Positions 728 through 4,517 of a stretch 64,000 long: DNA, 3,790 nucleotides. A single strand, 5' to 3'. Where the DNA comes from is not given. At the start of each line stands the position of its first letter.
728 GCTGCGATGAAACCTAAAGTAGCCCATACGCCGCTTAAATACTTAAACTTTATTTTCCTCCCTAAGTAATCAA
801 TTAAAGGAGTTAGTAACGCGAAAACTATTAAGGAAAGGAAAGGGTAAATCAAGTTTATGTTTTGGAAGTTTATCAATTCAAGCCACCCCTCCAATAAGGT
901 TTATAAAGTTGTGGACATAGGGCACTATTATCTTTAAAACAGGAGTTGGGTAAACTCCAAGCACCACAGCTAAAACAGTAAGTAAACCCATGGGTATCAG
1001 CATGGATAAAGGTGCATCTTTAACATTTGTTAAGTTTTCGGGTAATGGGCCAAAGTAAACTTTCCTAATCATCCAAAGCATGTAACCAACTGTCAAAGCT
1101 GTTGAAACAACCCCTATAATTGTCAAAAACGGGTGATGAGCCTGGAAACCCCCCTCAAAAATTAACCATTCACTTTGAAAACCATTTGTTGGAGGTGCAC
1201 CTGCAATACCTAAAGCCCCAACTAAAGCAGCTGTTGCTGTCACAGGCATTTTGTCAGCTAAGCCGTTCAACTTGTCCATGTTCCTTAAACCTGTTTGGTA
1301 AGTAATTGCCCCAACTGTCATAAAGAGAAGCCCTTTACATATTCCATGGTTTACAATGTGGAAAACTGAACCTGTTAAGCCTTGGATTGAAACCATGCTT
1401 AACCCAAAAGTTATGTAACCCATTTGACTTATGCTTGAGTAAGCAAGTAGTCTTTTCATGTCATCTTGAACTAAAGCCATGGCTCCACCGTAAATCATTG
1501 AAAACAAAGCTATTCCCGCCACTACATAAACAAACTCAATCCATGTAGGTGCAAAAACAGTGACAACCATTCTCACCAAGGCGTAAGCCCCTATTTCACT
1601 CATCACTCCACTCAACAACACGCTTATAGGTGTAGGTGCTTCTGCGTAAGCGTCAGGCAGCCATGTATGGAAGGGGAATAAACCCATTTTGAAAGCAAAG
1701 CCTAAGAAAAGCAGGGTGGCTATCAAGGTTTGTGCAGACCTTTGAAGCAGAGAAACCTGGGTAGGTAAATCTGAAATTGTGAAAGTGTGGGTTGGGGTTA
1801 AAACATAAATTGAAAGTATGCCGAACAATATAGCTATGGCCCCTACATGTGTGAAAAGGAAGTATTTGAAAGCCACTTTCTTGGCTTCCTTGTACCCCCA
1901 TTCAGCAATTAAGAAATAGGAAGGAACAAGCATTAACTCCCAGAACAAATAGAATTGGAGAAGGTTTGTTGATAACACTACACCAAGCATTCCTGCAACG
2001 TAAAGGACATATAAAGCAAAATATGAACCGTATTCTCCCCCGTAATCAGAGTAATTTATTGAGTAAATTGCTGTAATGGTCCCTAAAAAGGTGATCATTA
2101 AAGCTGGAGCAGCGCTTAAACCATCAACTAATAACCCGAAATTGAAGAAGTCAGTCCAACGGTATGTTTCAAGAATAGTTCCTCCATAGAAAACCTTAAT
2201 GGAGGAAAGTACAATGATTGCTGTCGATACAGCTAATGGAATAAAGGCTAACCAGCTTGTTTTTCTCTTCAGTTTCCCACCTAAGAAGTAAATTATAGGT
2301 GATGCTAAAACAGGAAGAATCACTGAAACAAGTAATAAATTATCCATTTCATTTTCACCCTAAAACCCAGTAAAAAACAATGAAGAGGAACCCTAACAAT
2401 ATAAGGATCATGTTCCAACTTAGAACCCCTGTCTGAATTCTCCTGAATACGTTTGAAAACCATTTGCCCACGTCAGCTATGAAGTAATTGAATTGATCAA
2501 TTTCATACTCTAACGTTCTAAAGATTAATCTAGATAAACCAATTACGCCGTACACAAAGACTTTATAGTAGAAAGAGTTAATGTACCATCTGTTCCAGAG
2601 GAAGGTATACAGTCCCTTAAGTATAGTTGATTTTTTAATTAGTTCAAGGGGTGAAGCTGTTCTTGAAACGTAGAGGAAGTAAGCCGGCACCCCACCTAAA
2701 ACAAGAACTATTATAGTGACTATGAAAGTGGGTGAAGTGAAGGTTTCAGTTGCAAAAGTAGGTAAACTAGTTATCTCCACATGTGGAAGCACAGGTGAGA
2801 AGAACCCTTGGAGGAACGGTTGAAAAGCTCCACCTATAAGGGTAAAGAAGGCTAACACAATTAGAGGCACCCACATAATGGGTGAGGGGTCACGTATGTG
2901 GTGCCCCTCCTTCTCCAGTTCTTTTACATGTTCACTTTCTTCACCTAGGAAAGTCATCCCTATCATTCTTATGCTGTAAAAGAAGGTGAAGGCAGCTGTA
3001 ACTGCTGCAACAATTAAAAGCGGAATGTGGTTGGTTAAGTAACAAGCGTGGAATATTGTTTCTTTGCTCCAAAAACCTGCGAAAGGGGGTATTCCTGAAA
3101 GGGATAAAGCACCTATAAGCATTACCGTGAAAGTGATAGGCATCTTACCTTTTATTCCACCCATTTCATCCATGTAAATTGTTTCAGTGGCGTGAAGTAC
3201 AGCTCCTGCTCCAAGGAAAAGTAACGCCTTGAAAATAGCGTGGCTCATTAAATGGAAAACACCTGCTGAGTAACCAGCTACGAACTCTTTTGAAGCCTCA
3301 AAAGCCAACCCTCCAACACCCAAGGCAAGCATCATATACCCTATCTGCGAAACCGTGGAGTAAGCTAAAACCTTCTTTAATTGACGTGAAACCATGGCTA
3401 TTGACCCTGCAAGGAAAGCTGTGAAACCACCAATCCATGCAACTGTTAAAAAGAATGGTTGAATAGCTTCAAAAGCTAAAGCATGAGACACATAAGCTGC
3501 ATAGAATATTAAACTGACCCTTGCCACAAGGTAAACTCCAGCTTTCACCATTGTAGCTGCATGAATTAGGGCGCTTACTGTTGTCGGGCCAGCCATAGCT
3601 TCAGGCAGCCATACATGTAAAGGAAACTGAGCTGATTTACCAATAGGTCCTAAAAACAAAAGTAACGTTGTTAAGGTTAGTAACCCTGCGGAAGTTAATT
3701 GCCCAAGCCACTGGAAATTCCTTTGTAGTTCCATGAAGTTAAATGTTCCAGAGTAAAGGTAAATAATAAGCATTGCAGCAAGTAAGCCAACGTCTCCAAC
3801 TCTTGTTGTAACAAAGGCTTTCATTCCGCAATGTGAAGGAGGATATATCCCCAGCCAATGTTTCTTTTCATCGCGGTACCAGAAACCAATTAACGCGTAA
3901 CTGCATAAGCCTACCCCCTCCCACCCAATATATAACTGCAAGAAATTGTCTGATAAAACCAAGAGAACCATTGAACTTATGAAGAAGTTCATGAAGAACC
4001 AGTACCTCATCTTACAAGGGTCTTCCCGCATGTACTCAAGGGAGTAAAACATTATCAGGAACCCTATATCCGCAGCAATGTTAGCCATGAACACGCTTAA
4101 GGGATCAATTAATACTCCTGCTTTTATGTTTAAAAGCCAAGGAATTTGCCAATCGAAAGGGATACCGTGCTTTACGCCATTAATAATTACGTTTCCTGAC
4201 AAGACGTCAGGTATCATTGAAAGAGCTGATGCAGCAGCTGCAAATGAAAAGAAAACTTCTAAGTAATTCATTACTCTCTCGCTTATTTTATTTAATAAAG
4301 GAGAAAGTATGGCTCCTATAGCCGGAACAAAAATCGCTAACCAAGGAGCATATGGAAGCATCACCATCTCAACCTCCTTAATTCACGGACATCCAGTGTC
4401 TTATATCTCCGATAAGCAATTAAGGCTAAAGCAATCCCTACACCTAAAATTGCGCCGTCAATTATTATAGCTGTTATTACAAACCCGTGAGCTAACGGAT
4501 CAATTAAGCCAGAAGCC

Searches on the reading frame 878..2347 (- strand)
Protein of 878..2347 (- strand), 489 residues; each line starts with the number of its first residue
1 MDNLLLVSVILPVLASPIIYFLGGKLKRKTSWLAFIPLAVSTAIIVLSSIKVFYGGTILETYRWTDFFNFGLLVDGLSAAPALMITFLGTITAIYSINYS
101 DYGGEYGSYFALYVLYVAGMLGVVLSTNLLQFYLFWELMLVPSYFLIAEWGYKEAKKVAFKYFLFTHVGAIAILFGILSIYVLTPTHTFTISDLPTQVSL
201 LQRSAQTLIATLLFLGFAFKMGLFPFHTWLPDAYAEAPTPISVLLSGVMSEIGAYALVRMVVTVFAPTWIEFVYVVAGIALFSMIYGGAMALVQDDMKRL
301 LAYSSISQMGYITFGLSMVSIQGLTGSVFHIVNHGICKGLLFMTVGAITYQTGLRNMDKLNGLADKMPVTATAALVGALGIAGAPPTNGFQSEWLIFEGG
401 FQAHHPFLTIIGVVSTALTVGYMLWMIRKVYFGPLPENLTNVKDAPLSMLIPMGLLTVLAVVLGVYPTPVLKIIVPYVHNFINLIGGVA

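Call 32: search_protein_families(library=pfam, proteins=[window:878-2347:-], max_evalue=0.001)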
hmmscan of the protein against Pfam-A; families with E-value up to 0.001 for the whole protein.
window:878-2347:- (489 aa): 2 families
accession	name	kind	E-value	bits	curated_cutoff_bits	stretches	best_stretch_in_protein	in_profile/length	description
PF00361.26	Proton_antipo_M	-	5.2e-81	272.5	21.5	1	126-419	1-294/294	NADH:quinone oxidoreductase/Mrp antiporter, TM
PF00662.26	Proton_antipo_N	-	1.9e-05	24.9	24.5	1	68-99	9-40/51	NADH-Ubiquinone oxidoreductase (complex I), chain 5 N-terminus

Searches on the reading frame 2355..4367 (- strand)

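Call 32: search_protein_families(library=pfam, proteins=[window:2355-4367:-], max_evalue=0.001)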
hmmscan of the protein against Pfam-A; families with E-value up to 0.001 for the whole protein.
window:2355-4367:- (670 aa): 2 families
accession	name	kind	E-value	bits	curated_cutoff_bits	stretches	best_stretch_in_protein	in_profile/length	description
PF00361.26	Proton_antipo_M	-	5.1e-71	239.7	21.5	1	139-461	1-294/294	NADH:quinone oxidoreductase/Mrp antiporter, TM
PF00662.26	Proton_antipo_N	-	4.9e-11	42.8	24.5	1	79-122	7-50/51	NADH-Ubiquinone oxidoreductase (complex I), chain 5 N-terminus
